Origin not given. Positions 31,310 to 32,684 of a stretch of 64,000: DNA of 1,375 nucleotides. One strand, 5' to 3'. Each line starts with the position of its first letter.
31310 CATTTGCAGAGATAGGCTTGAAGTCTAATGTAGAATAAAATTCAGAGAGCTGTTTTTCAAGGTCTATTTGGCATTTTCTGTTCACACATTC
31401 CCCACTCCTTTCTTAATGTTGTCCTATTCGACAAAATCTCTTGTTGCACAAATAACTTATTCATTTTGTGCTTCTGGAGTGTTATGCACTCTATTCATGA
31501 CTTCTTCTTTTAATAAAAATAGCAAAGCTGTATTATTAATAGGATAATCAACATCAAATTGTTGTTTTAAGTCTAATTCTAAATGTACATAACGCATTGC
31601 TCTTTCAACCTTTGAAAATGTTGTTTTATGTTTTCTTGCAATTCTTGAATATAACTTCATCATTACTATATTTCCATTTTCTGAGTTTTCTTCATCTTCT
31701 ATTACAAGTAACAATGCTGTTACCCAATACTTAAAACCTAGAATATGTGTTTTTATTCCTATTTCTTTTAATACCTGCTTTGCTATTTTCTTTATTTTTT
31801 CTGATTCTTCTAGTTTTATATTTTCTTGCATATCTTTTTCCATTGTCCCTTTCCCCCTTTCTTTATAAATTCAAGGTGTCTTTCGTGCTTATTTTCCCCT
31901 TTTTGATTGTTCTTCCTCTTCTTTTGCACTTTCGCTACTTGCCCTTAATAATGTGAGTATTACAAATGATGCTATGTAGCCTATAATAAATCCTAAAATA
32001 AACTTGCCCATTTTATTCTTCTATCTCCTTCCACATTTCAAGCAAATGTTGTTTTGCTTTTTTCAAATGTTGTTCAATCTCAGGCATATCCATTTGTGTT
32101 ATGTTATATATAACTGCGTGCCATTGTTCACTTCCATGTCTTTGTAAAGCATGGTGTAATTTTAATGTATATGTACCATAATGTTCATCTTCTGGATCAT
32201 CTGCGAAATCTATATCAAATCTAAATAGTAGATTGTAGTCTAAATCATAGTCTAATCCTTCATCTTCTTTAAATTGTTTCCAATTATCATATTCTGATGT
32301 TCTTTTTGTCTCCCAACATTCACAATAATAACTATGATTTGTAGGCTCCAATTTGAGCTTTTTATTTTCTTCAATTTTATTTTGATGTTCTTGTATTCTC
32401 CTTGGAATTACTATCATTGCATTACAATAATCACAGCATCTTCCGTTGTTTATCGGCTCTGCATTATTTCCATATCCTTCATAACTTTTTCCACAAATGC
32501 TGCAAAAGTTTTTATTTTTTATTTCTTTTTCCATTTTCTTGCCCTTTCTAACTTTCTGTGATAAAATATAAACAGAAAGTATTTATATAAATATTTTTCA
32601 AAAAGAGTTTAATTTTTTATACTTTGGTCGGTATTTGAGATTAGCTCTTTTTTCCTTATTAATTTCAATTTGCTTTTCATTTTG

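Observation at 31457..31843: Prophage encodes a stand-alone Spo0A C-terminal DNA-binding-domain homologue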

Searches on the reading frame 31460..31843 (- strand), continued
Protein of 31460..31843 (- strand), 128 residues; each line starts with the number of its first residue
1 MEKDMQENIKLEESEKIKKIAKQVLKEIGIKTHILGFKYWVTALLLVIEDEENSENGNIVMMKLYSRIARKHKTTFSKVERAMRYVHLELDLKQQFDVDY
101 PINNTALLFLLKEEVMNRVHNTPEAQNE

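Call 39: find_encoding_contigs(protein=P0041, flank=10000, max_places=3)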
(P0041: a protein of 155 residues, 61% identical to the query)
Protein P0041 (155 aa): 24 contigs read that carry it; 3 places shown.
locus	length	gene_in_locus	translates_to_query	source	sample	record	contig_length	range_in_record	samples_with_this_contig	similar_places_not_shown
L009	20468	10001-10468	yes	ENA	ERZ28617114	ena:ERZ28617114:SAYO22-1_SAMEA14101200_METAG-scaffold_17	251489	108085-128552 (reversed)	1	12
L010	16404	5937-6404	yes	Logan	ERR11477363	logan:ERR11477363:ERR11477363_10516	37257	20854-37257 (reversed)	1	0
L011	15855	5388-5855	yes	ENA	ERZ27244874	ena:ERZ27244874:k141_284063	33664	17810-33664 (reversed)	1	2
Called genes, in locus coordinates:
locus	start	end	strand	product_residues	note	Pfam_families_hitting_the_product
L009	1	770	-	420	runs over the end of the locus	PF00089:Trypsin, PF13365:Trypsin_2, PF00595:PDZ, PF13180:PDZ_2, PF17820:PDZ_6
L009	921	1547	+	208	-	PF01351:RNase_HII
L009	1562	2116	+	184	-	-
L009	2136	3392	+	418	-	PF02885:Glycos_trans_3N, PF00591:Glycos_transf_3, PF07831:PYNP_C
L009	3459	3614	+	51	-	-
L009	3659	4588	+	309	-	PF19293:CdaA_N, PF02457:DAC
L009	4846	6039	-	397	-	PF00589:Phage_integrase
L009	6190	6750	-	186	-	-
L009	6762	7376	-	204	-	PF12844:HTH_19, PF01381:HTH_3, PF13443:HTH_26 (weak), PF00717:Peptidase_S24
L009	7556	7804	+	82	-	PF05339:DUF739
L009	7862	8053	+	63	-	-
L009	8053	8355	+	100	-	PF01476:LysM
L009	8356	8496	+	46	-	-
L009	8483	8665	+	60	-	-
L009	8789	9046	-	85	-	-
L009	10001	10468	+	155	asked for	PF08769:Spo0A_C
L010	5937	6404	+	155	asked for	PF08769:Spo0A_C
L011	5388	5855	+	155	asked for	PF08769:Spo0A_C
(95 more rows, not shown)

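Call 43: find_encoding_contigs(protein=P0016, flank=10000, max_places=1)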
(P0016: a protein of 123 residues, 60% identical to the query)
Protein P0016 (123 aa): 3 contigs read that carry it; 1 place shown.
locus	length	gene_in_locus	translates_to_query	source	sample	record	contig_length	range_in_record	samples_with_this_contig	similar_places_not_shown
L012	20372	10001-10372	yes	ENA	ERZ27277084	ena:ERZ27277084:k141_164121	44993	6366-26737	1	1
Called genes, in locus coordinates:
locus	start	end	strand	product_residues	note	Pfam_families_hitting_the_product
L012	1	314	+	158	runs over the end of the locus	-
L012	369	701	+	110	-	-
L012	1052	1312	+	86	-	PF04383:KilA-N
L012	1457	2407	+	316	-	PF03193:RsgA_GTPase (faint), PF01926:MMR_HSR1, PF02421:FeoB_N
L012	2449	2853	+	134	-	PF00636:Ribonuclease_3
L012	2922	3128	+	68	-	-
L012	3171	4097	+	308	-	PF19293:CdaA_N (weak), PF02457:DAC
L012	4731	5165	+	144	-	PF15919:HicB_lk_antitox, PF15970:HicB-like_2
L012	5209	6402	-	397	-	PF00589:Phage_integrase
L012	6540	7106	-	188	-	-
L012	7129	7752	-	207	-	PF12844:HTH_19 (faint), PF01381:HTH_3 (weak), PF00717:Peptidase_S24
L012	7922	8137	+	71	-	-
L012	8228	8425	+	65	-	-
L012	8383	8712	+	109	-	PF01476:LysM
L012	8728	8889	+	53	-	-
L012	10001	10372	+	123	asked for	PF08769:Spo0A_C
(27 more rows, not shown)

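Call 44: find_encoding_contigs(protein=P0024, flank=10000, max_places=1)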
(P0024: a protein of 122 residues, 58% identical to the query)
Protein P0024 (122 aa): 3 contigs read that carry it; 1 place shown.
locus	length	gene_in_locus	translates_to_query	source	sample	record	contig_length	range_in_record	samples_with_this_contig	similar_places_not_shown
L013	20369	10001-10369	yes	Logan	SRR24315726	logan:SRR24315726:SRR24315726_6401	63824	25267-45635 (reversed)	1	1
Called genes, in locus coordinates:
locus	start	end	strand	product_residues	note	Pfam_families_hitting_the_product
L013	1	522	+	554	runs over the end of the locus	PF00753:Lactamase_B, PF16661:Lactamase_B_6, PF23023:Anti-Pycsar_Apyc1 (weak), PF12706:Lactamase_B_2 (faint), PF10996:Beta-Casp, PF07521:RMMBL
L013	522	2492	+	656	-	PF00723:Glyco_hydro_15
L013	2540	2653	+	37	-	-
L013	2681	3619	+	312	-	PF19293:CdaA_N, PF02457:DAC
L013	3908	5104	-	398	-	PF00589:Phage_integrase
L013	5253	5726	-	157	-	-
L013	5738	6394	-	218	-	PF01381:HTH_3, PF12844:HTH_19, PF13443:HTH_26 (faint), PF13560:HTH_31, PF00717:Peptidase_S24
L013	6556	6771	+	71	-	-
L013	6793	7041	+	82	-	-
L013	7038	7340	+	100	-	PF01476:LysM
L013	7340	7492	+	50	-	-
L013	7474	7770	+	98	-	-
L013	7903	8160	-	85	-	-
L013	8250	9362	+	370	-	PF00145:DNA_methylase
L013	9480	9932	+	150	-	PF00692:dUTPase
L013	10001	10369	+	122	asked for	PF08769:Spo0A_C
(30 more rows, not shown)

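Call 45: find_encoding_contigs(protein=P0059, flank=10000, max_places=1)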
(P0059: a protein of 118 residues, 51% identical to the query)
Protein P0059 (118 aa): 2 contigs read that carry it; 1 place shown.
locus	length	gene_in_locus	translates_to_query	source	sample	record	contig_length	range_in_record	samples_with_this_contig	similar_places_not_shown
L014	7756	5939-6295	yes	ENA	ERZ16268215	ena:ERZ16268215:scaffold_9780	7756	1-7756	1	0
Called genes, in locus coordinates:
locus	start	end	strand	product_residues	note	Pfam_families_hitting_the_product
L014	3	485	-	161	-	?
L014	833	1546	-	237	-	PF02452:PemK_toxin (weak)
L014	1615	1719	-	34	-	-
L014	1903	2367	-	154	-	-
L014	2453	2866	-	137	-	PF12844:HTH_19, PF01381:HTH_3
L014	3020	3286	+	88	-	-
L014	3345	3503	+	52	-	-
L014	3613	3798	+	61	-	PF12844:HTH_19, PF13560:HTH_31, PF01381:HTH_3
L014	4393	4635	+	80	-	-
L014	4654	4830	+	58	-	-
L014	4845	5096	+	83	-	-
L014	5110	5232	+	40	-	-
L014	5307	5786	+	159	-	-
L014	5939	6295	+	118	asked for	PF08769:Spo0A_C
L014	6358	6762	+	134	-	PF19808:DUF6291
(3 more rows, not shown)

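Call 46: find_encoding_contigs(protein=P0061, flank=10000, max_places=1)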
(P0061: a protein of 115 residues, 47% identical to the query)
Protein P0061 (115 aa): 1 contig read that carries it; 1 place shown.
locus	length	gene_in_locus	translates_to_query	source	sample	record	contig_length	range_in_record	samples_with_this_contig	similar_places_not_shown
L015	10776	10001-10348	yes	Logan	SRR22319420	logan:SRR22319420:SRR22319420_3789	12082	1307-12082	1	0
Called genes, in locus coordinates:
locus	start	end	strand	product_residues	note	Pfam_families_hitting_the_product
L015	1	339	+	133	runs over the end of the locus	-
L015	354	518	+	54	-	-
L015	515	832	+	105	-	-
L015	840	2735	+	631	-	-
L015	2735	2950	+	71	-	PF24073:DUF7365 (weak)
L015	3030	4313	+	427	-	PF13529:Peptidase_C39_2, PF08239:SH3_3 (weak)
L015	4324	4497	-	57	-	-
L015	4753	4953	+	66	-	PF12844:HTH_19, PF01381:HTH_3, PF13413:HTH_25 (weak), PF13443:HTH_26, PF13560:HTH_31 (weak)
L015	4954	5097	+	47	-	PF09388:SpoOE-like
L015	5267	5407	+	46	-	-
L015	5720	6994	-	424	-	PF14659:Phage_int_SAM_3 (weak), PF00589:Phage_integrase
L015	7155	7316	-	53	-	-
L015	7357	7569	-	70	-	-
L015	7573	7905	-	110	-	PF12844:HTH_19 (weak), PF01381:HTH_3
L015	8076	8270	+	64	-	-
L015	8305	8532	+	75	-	-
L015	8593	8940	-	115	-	-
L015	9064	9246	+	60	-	-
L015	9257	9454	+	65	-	-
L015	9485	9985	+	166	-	-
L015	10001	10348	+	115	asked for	PF08769:Spo0A_C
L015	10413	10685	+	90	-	-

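Call 53: find_related_loci(query=A2, collection=genome_contigs, flank=3000)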
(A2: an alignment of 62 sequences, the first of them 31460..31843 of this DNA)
Query A2 (128 aa) in genome_contigs; peptide patterns used: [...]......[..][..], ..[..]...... (x = any residue, [..] = any of these).
168 stretches matched a pattern; 5 encode a relative of the query (tblastn E <= 1e-3); 5 distinct loci.
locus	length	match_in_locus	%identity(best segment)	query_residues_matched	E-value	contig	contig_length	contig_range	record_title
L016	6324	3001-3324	64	15-123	8e-45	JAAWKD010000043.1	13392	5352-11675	MAG: Clostridia bacterium isolate ABMPRH_45_1 SL341413_scaffold_4859, whole genome shotgun sequence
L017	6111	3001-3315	57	16-121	4e-36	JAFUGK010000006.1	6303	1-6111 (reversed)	MAG: Clostridia bacterium isolate RGIG4471 Roe_deer_Omasum-5__c2194, whole genome shotgun sequence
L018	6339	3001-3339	54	9-120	4e-35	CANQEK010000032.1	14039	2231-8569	MAG: uncultured Clostridia bacterium isolate Lapin-005__bin6 genome assembly, contig: Lapin-005__NODE_5922_length_14039_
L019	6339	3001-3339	54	9-120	1e-34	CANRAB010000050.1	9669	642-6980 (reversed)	MAG: uncultured Clostridia bacterium isolate Lapin-016__bin83 genome assembly, contig: Lapin-016__NODE_6460_length_9669_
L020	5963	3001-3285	52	17-115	2e-30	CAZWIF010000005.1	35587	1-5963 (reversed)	MAG TPA_asm: uncultured Clostridium sp. isolate SRP222994_co1_126 genome assembly, contig: NODE_2131_length_35587_cov_31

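Call 55: find_related_loci(query=A2, collection=viral_contigs, flank=6000)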
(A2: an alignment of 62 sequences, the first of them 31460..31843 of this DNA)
Query A2 (128 aa) in viral_contigs; peptide patterns used: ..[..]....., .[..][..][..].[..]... (x = any residue, [..] = any of these).
211 stretches matched a pattern; 11 encode a relative of the query (tblastn E <= 1e-3); 11 distinct loci.
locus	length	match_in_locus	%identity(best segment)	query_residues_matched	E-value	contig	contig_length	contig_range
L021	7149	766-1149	98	1-128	5e-82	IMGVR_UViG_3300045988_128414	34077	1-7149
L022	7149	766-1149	96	1-128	5e-81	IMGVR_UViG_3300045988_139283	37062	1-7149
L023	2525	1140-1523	88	1-128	2e-74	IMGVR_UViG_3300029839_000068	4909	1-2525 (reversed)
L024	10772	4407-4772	63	1-122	3e-46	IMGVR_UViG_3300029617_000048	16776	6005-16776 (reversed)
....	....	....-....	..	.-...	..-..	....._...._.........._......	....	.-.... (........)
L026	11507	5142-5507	63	1-122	3e-46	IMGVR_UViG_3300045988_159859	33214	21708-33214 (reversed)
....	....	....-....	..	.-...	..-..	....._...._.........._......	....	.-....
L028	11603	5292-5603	60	11-115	4e-36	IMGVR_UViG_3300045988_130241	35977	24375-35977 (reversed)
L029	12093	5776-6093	58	15-121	3e-35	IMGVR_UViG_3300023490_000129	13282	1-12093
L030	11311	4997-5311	56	16-121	3e-34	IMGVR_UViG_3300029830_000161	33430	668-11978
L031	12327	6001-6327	47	12-119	7e-24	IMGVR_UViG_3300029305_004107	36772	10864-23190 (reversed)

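Call 62: search_protein_representatives(alignment_id=A2)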
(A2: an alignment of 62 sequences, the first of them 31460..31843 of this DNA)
Query: 62 sequences, 129 profile positions. Proteins with E-value up to 0.001 (for the whole library): 3544; up to 1e-10: 167; up to 1e-30: 11. The best 150 are listed.
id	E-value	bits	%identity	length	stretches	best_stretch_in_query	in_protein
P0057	4.2e-42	159.3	-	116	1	14-124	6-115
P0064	6.4e-39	149.0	-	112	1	17-123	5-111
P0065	9.5e-37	142.0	-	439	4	18-91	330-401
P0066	6.3e-36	139.4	-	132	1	8-125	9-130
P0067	7.0e-36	139.2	-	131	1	12-122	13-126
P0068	2.8e-35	137.3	-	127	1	14-124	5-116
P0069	8.9e-35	135.6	-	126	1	4-122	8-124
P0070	1.7e-33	131.5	-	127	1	7-125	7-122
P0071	1.8e-32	128.2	-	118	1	7-121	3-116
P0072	3.5e-32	127.3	-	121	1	21-126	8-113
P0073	2.7e-31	124.4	-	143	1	7-126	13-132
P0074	2.2e-30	121.4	-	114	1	17-125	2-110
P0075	3.6e-30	120.8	-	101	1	36-127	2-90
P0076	6.3e-30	120.0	-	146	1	8-125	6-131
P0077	1.3e-29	118.9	-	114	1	13-122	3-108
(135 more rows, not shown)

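Call 66: find_related_loci(query=A6, collection=viral_contigs, flank=2500)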
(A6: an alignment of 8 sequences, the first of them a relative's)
Query A6 (110 aa) in viral_contigs; peptide patterns used: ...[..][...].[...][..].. (x = any residue, [..] = any of these).
212 stretches matched a pattern; 1 encode a relative of the query (tblastn E <= 1e-3); 1 distinct loci.
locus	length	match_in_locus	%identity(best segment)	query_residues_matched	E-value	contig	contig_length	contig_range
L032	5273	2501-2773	41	13-105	9e-17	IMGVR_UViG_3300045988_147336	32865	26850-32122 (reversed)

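Call 67: get_annotated_region(hit=H1, flank=2500)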
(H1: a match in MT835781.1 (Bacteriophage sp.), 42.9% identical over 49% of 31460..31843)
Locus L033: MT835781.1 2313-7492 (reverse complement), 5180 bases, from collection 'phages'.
description: UNVERIFIED: Bacteriophage sp. clone scaffold_676 genomic sequence.
organism: Bacteriophage sp. (NCBI taxid 38018)
taxonomy: Viruses
host: -; source: human fecal samples; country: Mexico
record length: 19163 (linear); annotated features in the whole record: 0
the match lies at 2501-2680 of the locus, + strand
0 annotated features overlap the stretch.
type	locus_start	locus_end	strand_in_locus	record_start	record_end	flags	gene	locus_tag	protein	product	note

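Call 68: get_annotated_region(hit=H2, flank=2500)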
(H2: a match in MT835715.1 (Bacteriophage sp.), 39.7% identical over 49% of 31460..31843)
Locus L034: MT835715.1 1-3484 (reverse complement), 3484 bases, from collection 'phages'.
description: UNVERIFIED: Bacteriophage sp. clone scaffold_513 genomic sequence.
organism: Bacteriophage sp. (NCBI taxid 38018)
taxonomy: Viruses
host: -; source: human fecal samples; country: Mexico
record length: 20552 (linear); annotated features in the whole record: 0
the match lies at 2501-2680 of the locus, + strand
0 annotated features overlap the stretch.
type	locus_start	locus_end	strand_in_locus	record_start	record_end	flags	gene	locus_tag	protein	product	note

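Call 69: get_annotated_region(hit=H3, flank=2500)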
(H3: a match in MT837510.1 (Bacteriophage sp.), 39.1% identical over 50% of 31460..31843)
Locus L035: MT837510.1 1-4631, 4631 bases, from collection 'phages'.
description: UNVERIFIED: Bacteriophage sp. clone scaffold_4994 genomic sequence.
organism: Bacteriophage sp. (NCBI taxid 38018)
taxonomy: Viruses
host: -; source: human fecal samples; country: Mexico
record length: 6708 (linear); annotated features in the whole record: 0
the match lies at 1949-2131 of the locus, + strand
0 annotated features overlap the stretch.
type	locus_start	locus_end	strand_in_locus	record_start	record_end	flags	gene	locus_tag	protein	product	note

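Call 70: get_annotated_region(hit=H4, flank=2500)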
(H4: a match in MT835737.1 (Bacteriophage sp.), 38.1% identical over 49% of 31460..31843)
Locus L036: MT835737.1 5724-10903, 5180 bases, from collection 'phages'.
description: UNVERIFIED: Bacteriophage sp. clone scaffold_568 genomic sequence.
organism: Bacteriophage sp. (NCBI taxid 38018)
taxonomy: Viruses
host: -; source: human fecal samples; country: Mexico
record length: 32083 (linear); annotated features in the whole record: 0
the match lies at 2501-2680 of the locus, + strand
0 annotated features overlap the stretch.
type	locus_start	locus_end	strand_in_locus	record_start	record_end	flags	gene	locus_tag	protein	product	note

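Call 80: list_cluster_members(proteins=[window:31460-31843:-, P0019, P0041, P0053])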
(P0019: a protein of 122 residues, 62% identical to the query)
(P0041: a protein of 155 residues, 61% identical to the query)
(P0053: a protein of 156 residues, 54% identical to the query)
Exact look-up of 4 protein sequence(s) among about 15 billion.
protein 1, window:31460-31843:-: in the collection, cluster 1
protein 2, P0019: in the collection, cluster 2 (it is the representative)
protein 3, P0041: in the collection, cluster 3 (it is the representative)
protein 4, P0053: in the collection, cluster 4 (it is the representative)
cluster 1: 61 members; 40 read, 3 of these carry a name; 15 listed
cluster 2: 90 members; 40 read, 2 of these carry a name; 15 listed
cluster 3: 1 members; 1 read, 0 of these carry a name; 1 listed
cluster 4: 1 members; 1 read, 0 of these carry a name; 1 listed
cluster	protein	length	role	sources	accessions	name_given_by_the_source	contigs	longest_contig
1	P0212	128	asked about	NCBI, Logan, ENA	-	-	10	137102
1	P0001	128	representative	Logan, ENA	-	-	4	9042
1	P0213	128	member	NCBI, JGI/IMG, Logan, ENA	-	hypothetical protein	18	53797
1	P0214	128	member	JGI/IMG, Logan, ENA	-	hypothetical protein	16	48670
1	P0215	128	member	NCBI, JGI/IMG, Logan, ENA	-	hypothetical protein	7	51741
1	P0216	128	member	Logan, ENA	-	-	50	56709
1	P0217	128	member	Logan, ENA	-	-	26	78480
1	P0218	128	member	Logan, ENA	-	-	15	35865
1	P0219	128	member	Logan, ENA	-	-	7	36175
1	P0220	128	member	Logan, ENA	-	-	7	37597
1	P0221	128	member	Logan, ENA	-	-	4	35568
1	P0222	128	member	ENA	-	-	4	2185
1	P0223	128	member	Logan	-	-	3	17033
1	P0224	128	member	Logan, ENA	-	-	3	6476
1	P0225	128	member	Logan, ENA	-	-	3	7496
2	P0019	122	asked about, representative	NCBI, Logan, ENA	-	-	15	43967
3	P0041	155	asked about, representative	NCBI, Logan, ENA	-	-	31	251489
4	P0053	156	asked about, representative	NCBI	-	-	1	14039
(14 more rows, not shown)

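Call 81: find_encoding_contigs(protein=window:31460-31843:-, flank=1000, max_places=3)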
Protein window:31460-31843:- (128 aa): 22 contigs read that carry it; 3 places shown.
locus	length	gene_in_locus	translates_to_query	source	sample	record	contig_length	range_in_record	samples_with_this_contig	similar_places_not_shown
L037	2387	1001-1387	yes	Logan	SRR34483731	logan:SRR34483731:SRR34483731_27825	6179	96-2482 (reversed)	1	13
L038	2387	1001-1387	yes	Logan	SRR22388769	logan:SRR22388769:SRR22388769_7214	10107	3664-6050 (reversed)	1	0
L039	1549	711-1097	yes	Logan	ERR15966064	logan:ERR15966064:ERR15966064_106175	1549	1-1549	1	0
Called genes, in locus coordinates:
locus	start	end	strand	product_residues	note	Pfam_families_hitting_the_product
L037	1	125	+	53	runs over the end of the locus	-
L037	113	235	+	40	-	-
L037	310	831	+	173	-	-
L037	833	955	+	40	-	-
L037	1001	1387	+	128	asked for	PF08769:Spo0A_C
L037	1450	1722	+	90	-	-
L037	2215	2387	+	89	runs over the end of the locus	?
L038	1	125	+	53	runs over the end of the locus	-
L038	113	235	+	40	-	-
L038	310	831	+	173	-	-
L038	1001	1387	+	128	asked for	PF08769:Spo0A_C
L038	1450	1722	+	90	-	-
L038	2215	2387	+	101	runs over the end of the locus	-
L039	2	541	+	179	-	?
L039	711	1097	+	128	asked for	PF08769:Spo0A_C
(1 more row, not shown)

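Call 99: search_protein_families(library=pfam, proteins=[L001:5027-5788:+, L006:10618-11358:+, L006:10431-10568:+], max_evalue=0.1)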
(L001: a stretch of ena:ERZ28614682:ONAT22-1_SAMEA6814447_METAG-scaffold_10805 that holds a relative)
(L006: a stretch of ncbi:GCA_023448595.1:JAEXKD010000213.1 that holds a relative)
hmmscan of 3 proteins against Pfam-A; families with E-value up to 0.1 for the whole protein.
L001:5027-5788:+ (253 aa): 1 family
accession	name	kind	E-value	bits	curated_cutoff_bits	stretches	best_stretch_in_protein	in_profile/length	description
PF18829.7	Importin_rep_6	-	0.072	13.8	23.9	0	73-141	19-87/110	Importin repeat 6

L006:10618-11358:+ (246 aa): 0 families

L006:10431-10568:+ (45 aa): 1 family
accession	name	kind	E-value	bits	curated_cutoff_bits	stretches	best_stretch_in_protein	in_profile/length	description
PF14297.12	Lin1244_N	-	0.017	16.3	25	1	8-31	1-24/95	Lin1244/Lin1753-like, N-terminal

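Call 100: search_protein_families(library=phrogs, proteins=[L001:5027-5788:+, L006:10618-11358:+, L006:10431-10568:+], max_evalue=0.001)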
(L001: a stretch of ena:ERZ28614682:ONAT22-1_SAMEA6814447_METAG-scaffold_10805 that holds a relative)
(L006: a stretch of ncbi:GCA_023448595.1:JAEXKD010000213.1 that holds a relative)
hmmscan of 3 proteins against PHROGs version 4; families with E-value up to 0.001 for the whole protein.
L001:5027-5788:+ (253 aa): 2 families
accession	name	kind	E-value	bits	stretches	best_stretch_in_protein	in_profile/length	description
phrog_19658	-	DNA, RNA and nucleotide metabolism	3.6e-07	31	1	16-121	10-110/283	replication initiation protein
phrog_23776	-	unknown function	0.0009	19.8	0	25-98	19-91/280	-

L006:10618-11358:+ (246 aa): 0 families

L006:10431-10568:+ (45 aa): 1 family
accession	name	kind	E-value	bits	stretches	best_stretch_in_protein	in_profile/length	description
phrog_2562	-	DNA, RNA and nucleotide metabolism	0.00015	22.6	1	4-31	7-34/290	replication initiation protein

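Call 105: find_related_loci(query=A9, collection=metagenome_contigs, flank=1500)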
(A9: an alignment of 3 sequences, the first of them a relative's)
Query A9 (110 aa) in metagenome_contigs; peptide patterns used: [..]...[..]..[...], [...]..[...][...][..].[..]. (x = any residue, [..] = any of these).
600 stretches matched a pattern, but none encodes a relative of the query by tblastn (E <= 1e-3).

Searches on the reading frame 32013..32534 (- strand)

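Call 13: search_protein_families(library=pfam, proteins=[window:32013-32534:-], max_evalue=0.01)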
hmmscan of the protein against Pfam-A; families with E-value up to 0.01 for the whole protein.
window:32013-32534:- (173 aa): 0 families

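Call 14: search_protein_families(library=phrogs, proteins=[window:32013-32534:-], max_evalue=0.001)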
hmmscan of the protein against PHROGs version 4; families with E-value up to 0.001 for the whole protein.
window:32013-32534:- (173 aa): 1 family
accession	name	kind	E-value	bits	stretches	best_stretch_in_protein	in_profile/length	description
phrog_7880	-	unknown function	6e-20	72.7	1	52-172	12-130/202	-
